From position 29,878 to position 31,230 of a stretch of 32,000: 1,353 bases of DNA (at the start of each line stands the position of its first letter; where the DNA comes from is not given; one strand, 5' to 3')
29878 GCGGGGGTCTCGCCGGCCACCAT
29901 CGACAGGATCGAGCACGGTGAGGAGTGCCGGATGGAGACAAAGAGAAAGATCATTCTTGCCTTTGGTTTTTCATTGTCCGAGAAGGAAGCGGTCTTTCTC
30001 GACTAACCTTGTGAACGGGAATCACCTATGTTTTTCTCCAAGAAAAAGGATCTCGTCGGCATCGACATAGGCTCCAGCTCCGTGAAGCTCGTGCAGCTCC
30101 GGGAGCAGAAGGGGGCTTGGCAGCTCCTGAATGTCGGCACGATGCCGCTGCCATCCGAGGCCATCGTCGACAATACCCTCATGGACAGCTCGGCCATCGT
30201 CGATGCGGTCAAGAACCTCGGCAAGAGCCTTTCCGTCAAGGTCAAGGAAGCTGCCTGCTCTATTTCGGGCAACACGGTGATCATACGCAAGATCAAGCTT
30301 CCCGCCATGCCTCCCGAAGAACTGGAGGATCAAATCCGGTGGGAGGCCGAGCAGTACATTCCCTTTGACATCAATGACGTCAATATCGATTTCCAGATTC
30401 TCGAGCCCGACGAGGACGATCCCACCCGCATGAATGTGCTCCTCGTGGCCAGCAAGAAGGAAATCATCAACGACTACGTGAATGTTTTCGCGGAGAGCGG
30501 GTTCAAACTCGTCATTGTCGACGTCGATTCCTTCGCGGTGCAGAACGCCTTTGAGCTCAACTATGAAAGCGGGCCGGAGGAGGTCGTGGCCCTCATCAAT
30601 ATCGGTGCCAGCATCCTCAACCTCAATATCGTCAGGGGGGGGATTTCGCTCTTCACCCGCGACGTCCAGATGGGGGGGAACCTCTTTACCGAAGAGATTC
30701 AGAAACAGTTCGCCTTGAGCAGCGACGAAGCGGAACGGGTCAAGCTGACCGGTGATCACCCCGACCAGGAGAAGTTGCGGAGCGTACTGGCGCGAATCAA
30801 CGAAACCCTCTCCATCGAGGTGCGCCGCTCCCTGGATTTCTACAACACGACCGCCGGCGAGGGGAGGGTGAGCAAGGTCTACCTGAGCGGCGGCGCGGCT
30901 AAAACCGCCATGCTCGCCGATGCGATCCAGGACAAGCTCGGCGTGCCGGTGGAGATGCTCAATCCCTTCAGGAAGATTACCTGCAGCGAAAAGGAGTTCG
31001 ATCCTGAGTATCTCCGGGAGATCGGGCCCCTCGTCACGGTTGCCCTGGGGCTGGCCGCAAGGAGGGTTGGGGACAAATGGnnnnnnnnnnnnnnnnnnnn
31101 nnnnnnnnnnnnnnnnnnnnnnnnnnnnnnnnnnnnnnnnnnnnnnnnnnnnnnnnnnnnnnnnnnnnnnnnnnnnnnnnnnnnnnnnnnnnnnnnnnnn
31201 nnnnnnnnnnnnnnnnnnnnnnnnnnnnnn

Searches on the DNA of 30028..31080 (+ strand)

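Call 18: search_rna_families(sources=[L001, L002, L003, L004, L005, L006, L007, L008, L009, L010, L011, L012, L013, L014, L015, L016, L017, L018, L019, L020], threshold=gathering)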
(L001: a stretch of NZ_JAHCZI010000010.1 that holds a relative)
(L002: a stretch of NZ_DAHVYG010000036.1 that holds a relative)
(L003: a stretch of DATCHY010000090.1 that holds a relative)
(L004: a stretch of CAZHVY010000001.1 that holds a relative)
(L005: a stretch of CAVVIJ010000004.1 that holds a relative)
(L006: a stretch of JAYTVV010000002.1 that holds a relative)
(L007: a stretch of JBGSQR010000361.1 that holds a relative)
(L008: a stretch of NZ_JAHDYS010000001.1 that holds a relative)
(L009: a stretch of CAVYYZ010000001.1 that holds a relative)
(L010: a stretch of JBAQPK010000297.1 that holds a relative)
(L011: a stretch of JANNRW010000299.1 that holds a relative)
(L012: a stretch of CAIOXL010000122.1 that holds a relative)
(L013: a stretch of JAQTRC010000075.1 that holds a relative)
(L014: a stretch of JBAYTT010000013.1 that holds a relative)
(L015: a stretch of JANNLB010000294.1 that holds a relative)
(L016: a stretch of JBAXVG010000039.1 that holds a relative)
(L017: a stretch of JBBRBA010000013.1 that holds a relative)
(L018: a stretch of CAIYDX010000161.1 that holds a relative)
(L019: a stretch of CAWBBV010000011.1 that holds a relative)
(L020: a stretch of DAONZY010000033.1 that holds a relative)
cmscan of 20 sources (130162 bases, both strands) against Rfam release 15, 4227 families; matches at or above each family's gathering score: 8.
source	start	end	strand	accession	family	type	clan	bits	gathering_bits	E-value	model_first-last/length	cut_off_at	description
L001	2446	2521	+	RF01051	c-di-GMP-I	Cis-reg; riboswitch;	CL00126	53.2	35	2.8e-07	1-87/87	no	c-di-GMP-I riboswitch aptamer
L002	2447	2522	+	RF01051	c-di-GMP-I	Cis-reg; riboswitch;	CL00126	48.1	35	5.1e-06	1-87/87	no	c-di-GMP-I riboswitch aptamer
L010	315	391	+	RF01051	c-di-GMP-I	Cis-reg; riboswitch;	CL00126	47.4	35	7.6e-06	1-87/87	no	c-di-GMP-I riboswitch aptamer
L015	2524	2600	+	RF01051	c-di-GMP-I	Cis-reg; riboswitch;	CL00126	43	35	8.8e-05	1-87/87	no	c-di-GMP-I riboswitch aptamer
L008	2417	2493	+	RF01051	c-di-GMP-I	Cis-reg; riboswitch;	CL00126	42.8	35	0.0001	1-87/87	no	c-di-GMP-I riboswitch aptamer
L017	2539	2615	+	RF01051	c-di-GMP-I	Cis-reg; riboswitch;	CL00126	40.9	35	0.00029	1-87/87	no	c-di-GMP-I riboswitch aptamer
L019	2488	2564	+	RF01051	c-di-GMP-I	Cis-reg; riboswitch;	CL00126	40.1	35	0.00047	1-87/87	no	c-di-GMP-I riboswitch aptamer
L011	1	71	+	RF01051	c-di-GMP-I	Cis-reg; riboswitch;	CL00126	38.1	35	0.0014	7-87/87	5'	c-di-GMP-I riboswitch aptamer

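Call 19: search_rna_families(sources=[L021, L022, L023, L024, L025, L026, L027, L028, L029, L030, L031, L032, L033, L034, L035, L036, L037, L038, L039, L040], threshold=gathering)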
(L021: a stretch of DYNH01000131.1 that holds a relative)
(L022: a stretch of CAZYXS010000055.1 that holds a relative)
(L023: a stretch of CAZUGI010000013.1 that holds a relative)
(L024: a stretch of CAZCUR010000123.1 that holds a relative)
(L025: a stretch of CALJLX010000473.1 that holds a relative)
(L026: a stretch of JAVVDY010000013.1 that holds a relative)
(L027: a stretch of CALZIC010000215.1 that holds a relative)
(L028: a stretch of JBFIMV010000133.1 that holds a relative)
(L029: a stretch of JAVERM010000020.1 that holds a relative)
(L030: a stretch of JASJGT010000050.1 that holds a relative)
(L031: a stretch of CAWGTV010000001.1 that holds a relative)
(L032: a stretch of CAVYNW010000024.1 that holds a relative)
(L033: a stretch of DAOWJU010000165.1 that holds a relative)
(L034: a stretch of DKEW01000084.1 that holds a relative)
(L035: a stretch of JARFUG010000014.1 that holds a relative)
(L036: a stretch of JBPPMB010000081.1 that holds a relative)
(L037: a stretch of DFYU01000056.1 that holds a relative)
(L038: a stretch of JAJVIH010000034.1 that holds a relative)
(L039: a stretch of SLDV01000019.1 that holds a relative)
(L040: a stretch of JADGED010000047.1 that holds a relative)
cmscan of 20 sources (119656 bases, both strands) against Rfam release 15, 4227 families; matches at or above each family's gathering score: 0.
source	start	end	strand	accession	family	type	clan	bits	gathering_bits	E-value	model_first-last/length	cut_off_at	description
